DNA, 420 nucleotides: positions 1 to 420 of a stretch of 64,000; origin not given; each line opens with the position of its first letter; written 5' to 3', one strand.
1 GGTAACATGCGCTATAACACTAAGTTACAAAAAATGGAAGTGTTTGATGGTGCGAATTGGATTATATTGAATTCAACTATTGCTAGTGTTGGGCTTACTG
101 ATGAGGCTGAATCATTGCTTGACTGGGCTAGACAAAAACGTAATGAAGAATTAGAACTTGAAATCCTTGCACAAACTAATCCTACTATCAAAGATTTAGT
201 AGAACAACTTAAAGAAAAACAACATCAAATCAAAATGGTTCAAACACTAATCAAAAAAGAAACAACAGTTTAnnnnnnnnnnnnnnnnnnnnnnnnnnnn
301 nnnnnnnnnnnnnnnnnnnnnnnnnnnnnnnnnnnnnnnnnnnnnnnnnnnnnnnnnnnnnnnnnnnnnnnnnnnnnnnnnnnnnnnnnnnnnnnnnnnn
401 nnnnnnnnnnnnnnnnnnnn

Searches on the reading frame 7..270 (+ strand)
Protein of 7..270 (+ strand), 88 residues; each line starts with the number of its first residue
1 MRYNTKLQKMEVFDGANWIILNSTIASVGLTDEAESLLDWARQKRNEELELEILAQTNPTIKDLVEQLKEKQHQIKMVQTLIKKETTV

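Call 76: search_protein_families(library=pfam, alignment_id=A2, max_evalue=0.0001)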
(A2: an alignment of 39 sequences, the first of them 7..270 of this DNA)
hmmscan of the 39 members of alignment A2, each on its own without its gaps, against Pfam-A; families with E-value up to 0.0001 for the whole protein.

A. member 1, window:7-270:+ (88 aa): 0 families

B. families by the number of members that match (of 39 scanned): 6 families
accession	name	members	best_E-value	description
PF01242.24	PTPS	1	3.2e-16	6-pyruvoyl tetrahydropterin synthase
PF07432.18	Hc1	1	4.7e-11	Histone H1-like protein Hc1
PF01467.32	CTP_transf_like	1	3.3e-10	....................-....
PF13759.12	2OG-FeII_Oxy_5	1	1.5e-08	Putative 2OG-Fe(II) oxygenase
PF12146.15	Hydrolase_4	1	5.4e-05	Serine aminopeptidase, S33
PF12697.13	Abhydrolase_6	1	9e-05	Alpha/beta hydrolase family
